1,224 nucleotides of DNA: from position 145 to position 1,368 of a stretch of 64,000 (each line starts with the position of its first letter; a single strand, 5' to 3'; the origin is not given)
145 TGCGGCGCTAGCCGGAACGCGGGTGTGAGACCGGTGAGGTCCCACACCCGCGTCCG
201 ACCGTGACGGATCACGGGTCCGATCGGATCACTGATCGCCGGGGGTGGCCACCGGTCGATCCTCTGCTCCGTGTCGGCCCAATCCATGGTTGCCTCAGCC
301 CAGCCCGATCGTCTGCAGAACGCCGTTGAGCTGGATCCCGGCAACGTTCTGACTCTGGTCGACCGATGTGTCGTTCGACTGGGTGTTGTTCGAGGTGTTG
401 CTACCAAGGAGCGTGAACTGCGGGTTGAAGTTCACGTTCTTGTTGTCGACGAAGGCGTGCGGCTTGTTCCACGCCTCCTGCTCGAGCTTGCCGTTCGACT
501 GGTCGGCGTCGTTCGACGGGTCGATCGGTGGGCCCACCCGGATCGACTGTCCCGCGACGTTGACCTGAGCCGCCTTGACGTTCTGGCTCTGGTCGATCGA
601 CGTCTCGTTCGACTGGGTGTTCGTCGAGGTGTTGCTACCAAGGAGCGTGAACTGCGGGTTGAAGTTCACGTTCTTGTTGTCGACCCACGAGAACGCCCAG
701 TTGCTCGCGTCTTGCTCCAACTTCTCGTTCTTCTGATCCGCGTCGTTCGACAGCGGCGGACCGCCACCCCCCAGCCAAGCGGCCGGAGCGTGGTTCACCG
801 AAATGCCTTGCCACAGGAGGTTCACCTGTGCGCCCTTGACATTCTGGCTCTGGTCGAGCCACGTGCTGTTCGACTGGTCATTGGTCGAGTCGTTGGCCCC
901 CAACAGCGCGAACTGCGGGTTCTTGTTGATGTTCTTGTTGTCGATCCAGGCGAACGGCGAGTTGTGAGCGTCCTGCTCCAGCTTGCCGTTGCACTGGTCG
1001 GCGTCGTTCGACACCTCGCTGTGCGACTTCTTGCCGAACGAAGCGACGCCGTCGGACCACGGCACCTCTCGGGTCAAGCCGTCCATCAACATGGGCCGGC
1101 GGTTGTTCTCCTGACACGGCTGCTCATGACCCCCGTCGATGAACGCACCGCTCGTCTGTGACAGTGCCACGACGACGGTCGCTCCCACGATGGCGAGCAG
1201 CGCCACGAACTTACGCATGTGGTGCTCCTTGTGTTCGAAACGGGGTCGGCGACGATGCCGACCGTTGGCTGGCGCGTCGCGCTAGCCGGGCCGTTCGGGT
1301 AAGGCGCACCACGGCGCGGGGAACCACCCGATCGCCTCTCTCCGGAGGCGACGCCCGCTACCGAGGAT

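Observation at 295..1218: Secreted Asn/Gln-rich protein built from three ~78-aa tandem repeats; candidate functional amyloid or beta-solenoid surface fibre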

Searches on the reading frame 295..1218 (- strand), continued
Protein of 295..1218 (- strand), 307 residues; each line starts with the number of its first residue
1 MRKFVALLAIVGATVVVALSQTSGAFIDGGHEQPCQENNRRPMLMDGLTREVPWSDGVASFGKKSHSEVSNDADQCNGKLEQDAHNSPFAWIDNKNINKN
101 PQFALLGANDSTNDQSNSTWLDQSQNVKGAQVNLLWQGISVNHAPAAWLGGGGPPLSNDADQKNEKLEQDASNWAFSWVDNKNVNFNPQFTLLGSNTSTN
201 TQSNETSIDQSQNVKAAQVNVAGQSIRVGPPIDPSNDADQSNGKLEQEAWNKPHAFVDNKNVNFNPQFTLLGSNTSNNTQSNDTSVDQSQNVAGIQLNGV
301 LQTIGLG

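Call 47: find_encoding_contigs(protein=P0101, flank=5000, max_places=2)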
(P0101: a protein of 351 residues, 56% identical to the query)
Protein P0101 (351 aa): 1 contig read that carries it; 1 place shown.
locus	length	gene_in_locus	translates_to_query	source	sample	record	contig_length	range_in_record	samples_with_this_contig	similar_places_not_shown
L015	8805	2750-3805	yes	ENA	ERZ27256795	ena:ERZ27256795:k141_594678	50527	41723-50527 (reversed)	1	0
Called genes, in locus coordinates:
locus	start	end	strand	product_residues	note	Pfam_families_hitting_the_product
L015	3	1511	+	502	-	?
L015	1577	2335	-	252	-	-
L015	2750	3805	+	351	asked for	-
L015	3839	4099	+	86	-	PF00196:GerE, PF08281:Sigma70_r4_2 (weak)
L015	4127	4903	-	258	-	PF01145:Band_7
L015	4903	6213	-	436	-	PF25145:NfeD1b_N, PF24961:NfeD_membrane, PF01957:NfeD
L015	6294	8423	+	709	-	PF27503:Rv3811_N, PF01510:Amidase_2, PF13860:FlgD_ig (faint)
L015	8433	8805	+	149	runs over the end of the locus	PF22817:ApeP-like, PF07977:FabA, PF22818:ApeI-like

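Call 50: search_protein_families(library=ncbifam, proteins=[L006:7156-7932:+, L013:1191-2438:+, L004:113-970:+, P0076, P0101], max_evalue=1)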
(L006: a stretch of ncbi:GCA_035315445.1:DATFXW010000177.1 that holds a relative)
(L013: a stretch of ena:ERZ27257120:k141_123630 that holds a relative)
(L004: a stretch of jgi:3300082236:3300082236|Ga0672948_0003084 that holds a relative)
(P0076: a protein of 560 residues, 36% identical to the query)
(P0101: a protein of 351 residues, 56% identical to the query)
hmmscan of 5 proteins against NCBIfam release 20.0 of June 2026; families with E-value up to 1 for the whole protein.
L006:7156-7932:+ (259 aa): 1 family
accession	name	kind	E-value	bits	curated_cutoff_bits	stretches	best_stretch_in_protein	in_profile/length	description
NF033885.1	conj_TraP_IncI1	equivalog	0.031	14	135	1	12-74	9-67/217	conjugal transfer protein TraP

L013:1191-2438:+ (416 aa): 0 families

L004:113-970:+ (286 aa): 8 families
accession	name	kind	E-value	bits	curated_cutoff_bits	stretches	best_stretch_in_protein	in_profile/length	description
NF042931.1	SAG1386_EF1546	equivalog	0.00026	21.1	80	1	4-89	23-104/158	SAG1386/EF1546 family surface-associated protein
NF033885.1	conj_TraP_IncI1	equivalog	0.0092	15.7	135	1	13-78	15-79/217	conjugal transfer protein TraP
NF006283.1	PRK08455.1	equivalog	0.023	14.3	187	1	15-66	24-75/182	flagellar basal body-associated protein FliL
NF008975.0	PRK12323.1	equivalog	0.25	10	875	1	29-202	357-532/709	DNA polymerase III subunit gamma/tau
NF002352.0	PRK01318.1-3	equivalog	0.27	10.3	447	1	23-112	11-101/562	membrane protein insertase YidC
NF040598.1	Ala_zip_lipo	subfamily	0.5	10.9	43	1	22-95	3-77/90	Lpp/OprI family alanine-zipper lipoprotein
NF010431.0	PRK13857.1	equivalog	0.54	10.3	103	1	240-265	68-93/120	pilin major subunit VirB2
TIGR03593.1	yidC_nterm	equivalog_domain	0.62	9.6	58.25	0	19-146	5-86/363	membrane protein insertase YidC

P0076 (560 aa): 0 families

P0101 (351 aa): 0 families

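Call 51: search_protein_families(library=pfam, proteins=[P0076, P0101, P0059, P0083, L013:1191-2438:+, L012:6752-7018:+], max_evalue=1)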
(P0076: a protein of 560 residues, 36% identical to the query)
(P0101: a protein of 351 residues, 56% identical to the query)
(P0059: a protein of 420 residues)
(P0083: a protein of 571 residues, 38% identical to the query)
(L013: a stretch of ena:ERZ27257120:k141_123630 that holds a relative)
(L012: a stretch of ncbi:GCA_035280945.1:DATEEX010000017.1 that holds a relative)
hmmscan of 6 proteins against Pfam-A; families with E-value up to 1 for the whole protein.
P0076 (560 aa): 5 families
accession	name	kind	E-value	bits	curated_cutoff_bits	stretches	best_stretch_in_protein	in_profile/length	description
PF15181.11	SMRP1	-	0.099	12.7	27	0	399-451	66-118/262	Spermatid-specific manchette-related protein 1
PF12305.13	DUF3630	-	0.2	12.2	25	0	121-150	23-52/94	Protein of unknown function (DUF3630)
PF02246.21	B1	-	0.29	11.7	25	1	309-351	6-47/69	Protein L b1 domain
PF19296.4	RelA_AH_RIS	-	0.33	11.5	23.8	0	81-167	65-153/185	RelA/SpoT, AH and RIS domains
PF24459.1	DUF7574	-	0.5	10.8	27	0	415-443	36-64/107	Domain of unknown function (DUF7574)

P0101 (351 aa): 0 families

P0059 (420 aa): 0 families

P0083 (571 aa): 1 family
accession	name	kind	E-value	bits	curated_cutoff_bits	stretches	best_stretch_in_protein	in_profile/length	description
PF08816.16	Ivy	-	0.36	11.4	21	1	372-419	9-58/117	Inhibitor of vertebrate lysozyme (Ivy)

L013:1191-2438:+ (416 aa): 1 family
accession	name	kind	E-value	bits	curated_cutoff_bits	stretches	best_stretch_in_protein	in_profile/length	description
PF04956.18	TrbC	-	0.55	10.9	27.9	1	11-57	7-50/98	TrbC/VIRB2 pilin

L012:6752-7018:+ (89 aa): 18 families
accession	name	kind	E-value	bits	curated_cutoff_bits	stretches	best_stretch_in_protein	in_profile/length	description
PF00196.25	GerE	-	7.4e-16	58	23.5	1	16-70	3-57/57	Bacterial regulatory proteins, luxR family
PF08281.18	Sigma70_r4_2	-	1.1e-06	28.6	25.7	1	17-55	12-51/54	Sigma-70, region 4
PF13384.12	HTH_23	-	0.00027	21.1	24.6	1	23-53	10-40/50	Homeodomain-like domain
PF13518.12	HTH_28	-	0.00065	20.2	25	1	23-53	5-35/52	Helix-turn-helix domain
PF04545.22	Sigma70_r4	-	0.00085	19.2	24.1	1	16-57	5-47/50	Sigma-70, region 4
PF13551.12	HTH_29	-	0.002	18.6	28.1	1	23-54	4-36/64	Winged helix-turn helix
PF14493.12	HTH_40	-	0.0058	17.3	27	1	23-56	5-38/89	Helix-turn-helix domain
PF02796.21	HTH_7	-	0.012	16.2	23.8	1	21-47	12-38/45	Helix-turn-helix domain of resolvase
PF13936.12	HTH_38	-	0.013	15.6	27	1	25-53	15-43/44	Helix-turn-helix domain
PF19610.4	DUF6115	-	0.014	16.2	27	1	16-43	96-123/134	Family of unknown function (DUF6115)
PF06056.18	Terminase_5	-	0.015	15.6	20.3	1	29-53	12-36/58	Putative ATPase subunit of terminase (gpP-like)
PF04255.20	DUF433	-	0.023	14.9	23.6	1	21-48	22-50/56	Protein of unknown function (DUF433)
PF01726.22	LexA_DNA_bind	-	0.027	14.7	23.7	0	17-54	5-50/65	LexA DNA binding domain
PF13412.12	HTH_24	-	0.041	13.9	21.9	1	30-55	17-42/48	Winged helix-turn-helix DNA-binding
PF08279.18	HTH_11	-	0.072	13.4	25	1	19-53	1-38/55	HTH domain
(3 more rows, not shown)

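Call 79: search_protein_families(library=phrogs, proteins=[window:295-1218:-, L006:7156-7932:+, P0076], max_evalue=0.1)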
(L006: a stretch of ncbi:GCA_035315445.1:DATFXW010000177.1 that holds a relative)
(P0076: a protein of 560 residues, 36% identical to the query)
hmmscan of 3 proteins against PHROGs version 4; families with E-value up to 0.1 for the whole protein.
window:295-1218:- (307 aa): 1 family
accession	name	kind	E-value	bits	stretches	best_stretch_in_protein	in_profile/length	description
phrog_3099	-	unknown function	0.071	14.1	0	185-218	20-56/171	-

L006:7156-7932:+ (259 aa): 0 families

P0076 (560 aa): 0 families

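Call 80: search_protein_families(library=padloc, proteins=[window:295-1218:-, L006:7156-7932:+, P0076], max_evalue=0.1)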
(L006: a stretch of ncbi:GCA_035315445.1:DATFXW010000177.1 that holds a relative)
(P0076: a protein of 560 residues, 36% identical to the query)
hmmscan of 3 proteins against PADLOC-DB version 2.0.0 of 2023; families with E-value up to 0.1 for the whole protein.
window:295-1218:- (307 aa): 0 families

L006:7156-7932:+ (259 aa): 0 families

P0076 (560 aa): 0 families

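Call 83: find_related_loci(query=A1, collection=metagenome_contigs, flank=2500)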
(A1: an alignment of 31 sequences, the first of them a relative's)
Query A1 (307 aa) in metagenome_contigs; peptide patterns used: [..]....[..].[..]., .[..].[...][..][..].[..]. (x = any residue, [..] = any of these).
277 stretches matched a pattern; 14 encode a relative of the query (tblastn E <= 1e-3); 14 distinct loci.
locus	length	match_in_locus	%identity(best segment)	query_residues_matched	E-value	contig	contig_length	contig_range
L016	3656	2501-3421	71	1-307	7e-133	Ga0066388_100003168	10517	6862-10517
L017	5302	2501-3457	70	1-307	1e-128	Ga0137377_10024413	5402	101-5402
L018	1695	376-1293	68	1-307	1e-135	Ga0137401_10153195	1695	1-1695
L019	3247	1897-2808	70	1-307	5e-123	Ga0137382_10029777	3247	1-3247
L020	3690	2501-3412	70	1-307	3e-121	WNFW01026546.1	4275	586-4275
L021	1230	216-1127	69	1-307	2e-121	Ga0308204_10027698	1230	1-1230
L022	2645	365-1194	76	1-307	1e-108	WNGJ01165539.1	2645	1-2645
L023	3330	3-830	66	32-307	1e-103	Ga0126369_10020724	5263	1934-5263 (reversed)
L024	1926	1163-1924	70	1-307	5e-99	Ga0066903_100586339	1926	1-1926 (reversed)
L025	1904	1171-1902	65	1-307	8e-92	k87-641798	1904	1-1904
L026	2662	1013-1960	53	1-307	6e-86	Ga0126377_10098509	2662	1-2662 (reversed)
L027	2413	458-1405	52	1-307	6e-86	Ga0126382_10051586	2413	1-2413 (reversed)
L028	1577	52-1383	41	1-307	3e-53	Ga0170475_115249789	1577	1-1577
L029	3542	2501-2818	70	70-307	2e-42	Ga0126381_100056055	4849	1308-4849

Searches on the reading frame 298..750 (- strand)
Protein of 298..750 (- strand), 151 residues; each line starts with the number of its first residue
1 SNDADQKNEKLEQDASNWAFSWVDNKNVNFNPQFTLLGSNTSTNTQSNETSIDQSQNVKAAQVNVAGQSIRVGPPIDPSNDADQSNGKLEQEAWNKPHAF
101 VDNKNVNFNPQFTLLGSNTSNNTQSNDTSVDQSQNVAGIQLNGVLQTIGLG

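Call 43: predict_structure(alignment_id=A2)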
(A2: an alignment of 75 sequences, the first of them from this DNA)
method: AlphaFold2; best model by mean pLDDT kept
length: 151 residues; sequences in the alignment: 75
mean_pLDDT: 42.2   pTM: 0.21
mean pLDDT of the five models: 42.2, 41.2, 38.7, 34.3, 27.9
residues with pLDDT >= 90: 0; 70-90: 0; 50-70: 10; < 50: 141
segments of 3 or more residues with pLDDT < 50: 1-9, 11-32, 39-112, 117-151
pLDDT, mean of each block of 10 residues (from residue 1): 39 44 45 50 43 43 37 40 41 44 46 48 44 39 30 33
secondary structure, 60 per line:
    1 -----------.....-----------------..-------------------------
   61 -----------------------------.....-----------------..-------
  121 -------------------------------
elements in order: E12-16 E90-94

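Call 78: search_solved_structures(query=A2, max_evalue=10, show_alignments=2)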
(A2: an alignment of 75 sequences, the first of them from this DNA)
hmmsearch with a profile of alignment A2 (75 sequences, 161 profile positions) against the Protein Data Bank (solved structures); distinct sequences matched with E-value up to 10: 0.
